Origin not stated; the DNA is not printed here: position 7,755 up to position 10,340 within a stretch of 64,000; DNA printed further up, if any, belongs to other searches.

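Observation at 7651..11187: A cobalamin riboswitch controls a ~1,090-aa Asp-box beta-propeller surface protein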

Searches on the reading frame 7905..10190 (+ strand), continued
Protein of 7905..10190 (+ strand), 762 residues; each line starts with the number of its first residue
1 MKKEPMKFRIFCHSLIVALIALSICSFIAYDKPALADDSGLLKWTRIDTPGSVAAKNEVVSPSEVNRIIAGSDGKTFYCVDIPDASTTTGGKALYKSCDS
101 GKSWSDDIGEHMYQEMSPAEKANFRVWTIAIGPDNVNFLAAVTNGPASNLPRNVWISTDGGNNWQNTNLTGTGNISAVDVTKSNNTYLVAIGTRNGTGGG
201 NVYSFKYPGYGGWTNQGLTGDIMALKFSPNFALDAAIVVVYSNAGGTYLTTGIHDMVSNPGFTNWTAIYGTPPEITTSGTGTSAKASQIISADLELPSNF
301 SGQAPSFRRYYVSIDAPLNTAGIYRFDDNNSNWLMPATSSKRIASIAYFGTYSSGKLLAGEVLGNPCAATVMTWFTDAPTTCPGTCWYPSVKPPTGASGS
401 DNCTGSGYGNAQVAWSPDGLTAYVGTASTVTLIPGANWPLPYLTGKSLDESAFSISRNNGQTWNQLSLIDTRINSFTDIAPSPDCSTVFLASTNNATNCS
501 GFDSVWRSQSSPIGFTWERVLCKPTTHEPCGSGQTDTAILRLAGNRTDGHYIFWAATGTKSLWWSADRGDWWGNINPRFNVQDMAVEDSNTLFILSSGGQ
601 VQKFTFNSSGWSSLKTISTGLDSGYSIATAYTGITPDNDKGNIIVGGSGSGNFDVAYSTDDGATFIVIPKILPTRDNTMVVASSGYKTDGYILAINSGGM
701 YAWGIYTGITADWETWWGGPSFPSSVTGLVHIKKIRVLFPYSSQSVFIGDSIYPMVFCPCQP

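Call 42: find_encoding_contigs(protein=P0070, flank=10000, max_places=2)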
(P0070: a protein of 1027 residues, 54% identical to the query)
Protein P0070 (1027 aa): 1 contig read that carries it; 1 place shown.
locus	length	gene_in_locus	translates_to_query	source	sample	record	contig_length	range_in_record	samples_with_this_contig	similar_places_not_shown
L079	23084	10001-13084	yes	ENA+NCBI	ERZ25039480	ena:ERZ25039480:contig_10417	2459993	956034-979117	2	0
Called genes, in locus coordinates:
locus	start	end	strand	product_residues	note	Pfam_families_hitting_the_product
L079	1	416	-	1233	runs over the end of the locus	-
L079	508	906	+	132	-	PF13622:4HBT_3 (weak), PF03061:4HBT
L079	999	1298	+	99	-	-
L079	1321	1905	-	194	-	PF08551:DUF1751, PF01694:Rhomboid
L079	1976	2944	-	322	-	PF00753:Lactamase_B, PF23023:Anti-Pycsar_Apyc1 (faint), PF19583:ODP (weak), PF21221:B_lactamase-like_C (weak)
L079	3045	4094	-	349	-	PF00089:Trypsin, PF13365:Trypsin_2, PF13180:PDZ_2, PF17820:PDZ_6 (faint)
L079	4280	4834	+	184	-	-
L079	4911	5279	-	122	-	PF00076:RRM_1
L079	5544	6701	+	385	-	PF07690:MFS_1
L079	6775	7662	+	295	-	PF01008:IF-2B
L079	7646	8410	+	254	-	PF01026:TatD_DNase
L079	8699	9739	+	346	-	PF01497:Peripla_BP_2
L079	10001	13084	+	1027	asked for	-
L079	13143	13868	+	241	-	PF25087:GMPPB_C (faint), PF00132:Hexapep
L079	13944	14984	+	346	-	PF00483:NTP_transferase, PF12804:NTP_transf_3, PF00132:Hexapep (faint), PF25084:LbH_EIF2B, PF24894:Hexapep_GlmU (weak), PF25087:GMPPB_C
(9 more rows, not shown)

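Call 47: search_solved_structures(query=A3, max_evalue=1)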
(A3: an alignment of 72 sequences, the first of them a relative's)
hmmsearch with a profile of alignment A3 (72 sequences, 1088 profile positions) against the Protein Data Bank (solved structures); distinct sequences matched with E-value up to 1: 10.
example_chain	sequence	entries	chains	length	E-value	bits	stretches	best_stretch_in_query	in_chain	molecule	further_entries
8pjv_A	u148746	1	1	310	1.3e-06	29.6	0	652-705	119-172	SAKe6DR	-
8pjz_A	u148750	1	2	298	7e-05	23.9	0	652-718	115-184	SAKe6EEtal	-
8pjt_A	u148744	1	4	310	0.0011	19.9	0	652-716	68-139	SAKe6DEref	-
1k8f_A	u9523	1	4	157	0.0018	19.2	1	590-732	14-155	ADENYLYL CYCLASE-ASSOCIATED PROTEIN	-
8pjw_A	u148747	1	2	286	0.0018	19.2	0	652-720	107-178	SAKe6FE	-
6fm2_B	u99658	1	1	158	0.0036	18.2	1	590-732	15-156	Adenylyl cyclase-associated protein 1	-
7onc_A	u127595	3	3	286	0.017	15.9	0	652-718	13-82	SAKe6BE | S6BE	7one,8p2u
9q7o_W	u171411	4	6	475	0.028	15.2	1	590-732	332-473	Adenylyl cyclase-associated protein 1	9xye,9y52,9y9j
3b7f_A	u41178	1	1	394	0.36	11.6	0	88-208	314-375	Glycosyl hydrolase, BNR repeat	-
8tld_B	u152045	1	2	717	0.61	10.8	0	900-949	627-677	Cytokine receptor common subunit beta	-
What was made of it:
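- On BtuG family: A profile of 72 family members searched against all PDB sequences at E<=1 does not recover BtuG (call 47).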

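Call 74: search_protein_families(library=ncbifam, proteins=[window:7905-10190:+, P0001], max_evalue=0.01)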
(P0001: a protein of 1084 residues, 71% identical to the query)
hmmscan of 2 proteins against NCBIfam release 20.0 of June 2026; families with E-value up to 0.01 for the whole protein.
window:7905-10190:+ (762 aa): 1 family
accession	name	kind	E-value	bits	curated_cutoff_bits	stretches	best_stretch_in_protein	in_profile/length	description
NF045728.1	glycosyl_F510_1955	equivalog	8.3e-08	31.8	175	0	138-230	56-147/246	F510_1955 family glycosylhydrolase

P0001 (1084 aa): 1 family
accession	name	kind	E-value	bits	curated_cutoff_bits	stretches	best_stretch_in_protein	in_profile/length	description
NF045728.1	glycosyl_F510_1955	equivalog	7.5e-09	35.2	175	1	449-610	77-216/246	F510_1955 family glycosylhydrolase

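Call 88: search_protein_representatives(protein=window:7905-10088:+)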
Query: 728 residues. Proteins with E-value up to 0.001 (for the whole library): 575; up to 1e-10: 394; up to 1e-30: 114. The best 150 are listed.
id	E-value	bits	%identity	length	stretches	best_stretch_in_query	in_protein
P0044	1.3e-273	926.4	60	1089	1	17-727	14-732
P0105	1.3e-161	556.1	52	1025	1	38-694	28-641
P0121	8.1e-149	513.7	49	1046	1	22-710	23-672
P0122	2.0e-137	476.1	47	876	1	31-706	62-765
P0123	9.7e-132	457.3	46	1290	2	44-707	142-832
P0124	2.5e-130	452.6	47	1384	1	38-717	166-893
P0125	3.9e-119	415.6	45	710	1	19-616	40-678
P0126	3.9e-119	415.6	47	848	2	220-693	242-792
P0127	1.1e-118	414.1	42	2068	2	38-698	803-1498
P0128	1.4e-118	413.8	41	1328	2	36-716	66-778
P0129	1.5e-116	407.0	44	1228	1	8-699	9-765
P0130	3.4e-116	405.9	47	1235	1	9-675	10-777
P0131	2.3e-115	403.1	44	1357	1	40-716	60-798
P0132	1.3e-112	394.1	45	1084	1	26-688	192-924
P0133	5.9e-112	391.9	40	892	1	18-689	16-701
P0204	5.4e-40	153.9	31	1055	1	23-704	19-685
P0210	7.0e-38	146.9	32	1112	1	27-715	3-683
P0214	2.2e-36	142.0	32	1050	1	79-690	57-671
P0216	1.1e-35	139.7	35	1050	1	8-714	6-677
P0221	9.5e-35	136.6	33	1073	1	16-693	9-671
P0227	8.3e-33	130.2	33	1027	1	38-723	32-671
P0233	1.1e-30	123.1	35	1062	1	35-715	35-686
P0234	1.6e-30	122.6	32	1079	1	25-715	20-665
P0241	1.3e-28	116.2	32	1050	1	17-714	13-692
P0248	7.0e-27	110.6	30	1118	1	31-715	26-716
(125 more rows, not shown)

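Call 89: list_cluster_members(proteins=[P0204, P0210, P0214, P0216, P0221, P0227, P0233, P0234, P0241, P0248])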
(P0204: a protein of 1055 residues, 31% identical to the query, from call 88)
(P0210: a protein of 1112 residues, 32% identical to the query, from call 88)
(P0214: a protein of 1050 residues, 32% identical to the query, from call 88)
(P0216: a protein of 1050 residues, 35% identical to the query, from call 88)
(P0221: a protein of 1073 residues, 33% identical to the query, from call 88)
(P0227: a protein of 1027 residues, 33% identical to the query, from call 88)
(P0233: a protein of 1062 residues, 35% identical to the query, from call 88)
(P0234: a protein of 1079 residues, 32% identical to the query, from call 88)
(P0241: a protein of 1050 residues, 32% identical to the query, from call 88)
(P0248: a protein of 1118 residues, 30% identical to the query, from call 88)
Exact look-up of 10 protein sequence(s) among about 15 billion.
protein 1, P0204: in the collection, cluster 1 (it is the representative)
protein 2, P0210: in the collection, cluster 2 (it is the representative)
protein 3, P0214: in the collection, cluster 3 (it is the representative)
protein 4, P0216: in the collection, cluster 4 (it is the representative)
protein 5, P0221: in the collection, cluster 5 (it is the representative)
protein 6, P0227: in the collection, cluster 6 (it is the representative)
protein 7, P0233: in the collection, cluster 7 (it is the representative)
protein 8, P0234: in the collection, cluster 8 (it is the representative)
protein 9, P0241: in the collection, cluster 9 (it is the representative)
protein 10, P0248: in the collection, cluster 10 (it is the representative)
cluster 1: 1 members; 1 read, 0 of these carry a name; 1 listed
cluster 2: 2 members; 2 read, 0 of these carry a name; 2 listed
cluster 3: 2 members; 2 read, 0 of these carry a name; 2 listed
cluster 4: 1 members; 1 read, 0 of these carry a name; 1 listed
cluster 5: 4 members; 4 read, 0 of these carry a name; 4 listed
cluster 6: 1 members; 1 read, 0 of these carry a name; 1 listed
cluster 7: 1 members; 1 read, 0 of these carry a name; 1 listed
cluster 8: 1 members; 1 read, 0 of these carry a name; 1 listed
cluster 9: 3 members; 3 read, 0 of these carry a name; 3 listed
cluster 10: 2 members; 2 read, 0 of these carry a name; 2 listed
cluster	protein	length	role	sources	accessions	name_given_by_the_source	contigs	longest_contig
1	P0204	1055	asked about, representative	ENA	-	-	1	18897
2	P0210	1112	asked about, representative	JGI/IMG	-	-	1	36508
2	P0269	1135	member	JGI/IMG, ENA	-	-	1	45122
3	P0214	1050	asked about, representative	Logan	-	-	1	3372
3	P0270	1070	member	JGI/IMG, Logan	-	-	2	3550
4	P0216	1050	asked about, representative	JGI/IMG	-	-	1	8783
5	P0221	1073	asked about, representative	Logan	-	-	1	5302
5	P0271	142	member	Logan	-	-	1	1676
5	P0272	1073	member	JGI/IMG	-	-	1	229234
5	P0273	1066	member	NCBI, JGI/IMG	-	-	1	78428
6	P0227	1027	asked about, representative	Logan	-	-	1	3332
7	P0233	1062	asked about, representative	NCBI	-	-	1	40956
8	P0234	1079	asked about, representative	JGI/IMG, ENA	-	-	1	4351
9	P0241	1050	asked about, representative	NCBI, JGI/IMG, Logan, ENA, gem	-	-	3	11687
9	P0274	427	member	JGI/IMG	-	-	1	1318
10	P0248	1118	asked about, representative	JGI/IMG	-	-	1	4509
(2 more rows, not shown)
